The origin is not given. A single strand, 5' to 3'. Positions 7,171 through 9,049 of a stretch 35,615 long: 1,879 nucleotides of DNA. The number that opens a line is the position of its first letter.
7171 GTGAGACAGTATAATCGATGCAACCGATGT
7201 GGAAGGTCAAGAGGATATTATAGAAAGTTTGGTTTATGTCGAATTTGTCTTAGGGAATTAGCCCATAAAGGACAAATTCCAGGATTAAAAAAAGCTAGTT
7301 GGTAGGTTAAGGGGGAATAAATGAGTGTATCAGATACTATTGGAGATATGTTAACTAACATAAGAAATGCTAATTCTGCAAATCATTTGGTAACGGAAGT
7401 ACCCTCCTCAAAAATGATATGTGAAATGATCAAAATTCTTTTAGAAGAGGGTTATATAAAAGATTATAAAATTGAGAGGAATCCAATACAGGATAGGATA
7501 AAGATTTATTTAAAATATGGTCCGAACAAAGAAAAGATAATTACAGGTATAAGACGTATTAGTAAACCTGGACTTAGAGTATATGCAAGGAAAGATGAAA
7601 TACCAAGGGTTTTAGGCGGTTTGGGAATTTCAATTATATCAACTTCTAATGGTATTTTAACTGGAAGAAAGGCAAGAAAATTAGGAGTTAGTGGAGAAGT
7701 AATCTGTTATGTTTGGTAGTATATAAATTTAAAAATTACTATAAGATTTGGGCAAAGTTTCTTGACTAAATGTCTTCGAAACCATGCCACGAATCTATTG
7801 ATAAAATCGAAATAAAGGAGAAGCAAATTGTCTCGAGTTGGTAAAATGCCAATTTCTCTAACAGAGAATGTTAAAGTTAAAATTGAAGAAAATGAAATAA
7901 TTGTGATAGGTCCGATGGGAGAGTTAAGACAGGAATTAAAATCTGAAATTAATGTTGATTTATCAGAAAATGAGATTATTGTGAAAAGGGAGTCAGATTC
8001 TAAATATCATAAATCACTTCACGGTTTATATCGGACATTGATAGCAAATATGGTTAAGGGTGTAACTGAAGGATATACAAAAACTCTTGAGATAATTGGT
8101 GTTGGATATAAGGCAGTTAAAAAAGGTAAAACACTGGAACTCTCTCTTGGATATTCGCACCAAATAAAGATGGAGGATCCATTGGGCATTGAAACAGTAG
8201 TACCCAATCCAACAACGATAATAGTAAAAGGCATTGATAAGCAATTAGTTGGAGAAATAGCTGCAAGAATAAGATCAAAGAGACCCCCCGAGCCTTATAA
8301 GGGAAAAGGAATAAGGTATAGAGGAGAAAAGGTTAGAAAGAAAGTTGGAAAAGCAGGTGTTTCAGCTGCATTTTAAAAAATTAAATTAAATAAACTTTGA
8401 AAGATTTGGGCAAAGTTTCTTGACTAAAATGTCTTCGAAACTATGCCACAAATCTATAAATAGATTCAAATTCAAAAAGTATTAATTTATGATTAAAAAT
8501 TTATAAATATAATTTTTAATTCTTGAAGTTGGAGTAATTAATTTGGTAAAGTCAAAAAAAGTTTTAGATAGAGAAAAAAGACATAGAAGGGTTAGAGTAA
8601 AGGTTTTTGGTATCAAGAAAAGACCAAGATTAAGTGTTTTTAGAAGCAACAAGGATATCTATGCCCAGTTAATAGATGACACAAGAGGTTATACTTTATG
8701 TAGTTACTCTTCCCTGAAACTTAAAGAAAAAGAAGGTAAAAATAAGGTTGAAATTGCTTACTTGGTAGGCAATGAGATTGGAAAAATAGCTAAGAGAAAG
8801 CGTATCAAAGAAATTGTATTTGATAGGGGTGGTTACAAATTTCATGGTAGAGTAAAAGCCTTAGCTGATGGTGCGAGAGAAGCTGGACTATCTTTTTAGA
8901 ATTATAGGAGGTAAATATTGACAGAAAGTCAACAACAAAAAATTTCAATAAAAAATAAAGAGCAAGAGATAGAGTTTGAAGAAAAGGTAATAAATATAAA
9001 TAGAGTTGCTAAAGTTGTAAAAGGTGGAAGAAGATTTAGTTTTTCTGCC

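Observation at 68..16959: Seven same-orientation copies of a ~54-nt imperfect-palindrome element occupy spacers of the ribosomal-protein supercluster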

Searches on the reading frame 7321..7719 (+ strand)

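Call 41: search_protein_families(library=pfam, proteins=[window:7321-7719:+], max_evalue=0.00001)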
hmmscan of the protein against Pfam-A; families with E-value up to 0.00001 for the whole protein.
window:7321-7719:+ (132 aa): 1 family
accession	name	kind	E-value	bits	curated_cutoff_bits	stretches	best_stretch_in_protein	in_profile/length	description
PF00410.24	Ribosomal_S8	-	3.1e-48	163.4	24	1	5-132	1-126/126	Ribosomal protein S8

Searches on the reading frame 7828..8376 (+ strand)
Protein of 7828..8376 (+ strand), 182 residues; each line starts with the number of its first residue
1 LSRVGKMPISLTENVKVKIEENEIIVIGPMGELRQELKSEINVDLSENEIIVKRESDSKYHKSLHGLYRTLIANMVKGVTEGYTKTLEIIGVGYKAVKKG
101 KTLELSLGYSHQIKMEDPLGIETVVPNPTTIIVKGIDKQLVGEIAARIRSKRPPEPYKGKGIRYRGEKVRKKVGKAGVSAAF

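Call 41: search_protein_families(library=pfam, proteins=[window:7828-8376:+], max_evalue=0.00001)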
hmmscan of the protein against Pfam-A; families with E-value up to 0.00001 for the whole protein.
window:7828-8376:+ (182 aa): 1 family
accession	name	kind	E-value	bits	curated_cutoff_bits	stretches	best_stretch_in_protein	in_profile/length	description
PF00347.28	Ribosomal_L6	-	4.3e-37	127.2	27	2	90-164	1-79/80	Ribosomal protein L6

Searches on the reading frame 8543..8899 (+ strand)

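Call 41: search_protein_families(library=pfam, proteins=[window:8543-8899:+], max_evalue=0.00001)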
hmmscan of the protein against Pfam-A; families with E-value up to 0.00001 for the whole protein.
window:8543-8899:+ (118 aa): 1 family
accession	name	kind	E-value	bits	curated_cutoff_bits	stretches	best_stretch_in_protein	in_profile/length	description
PF00861.27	Ribosomal_L18p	-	1e-39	135.9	27.8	1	6-118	3-116/116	Ribosomal L18 of archaea, bacteria, mitoch. and chloroplast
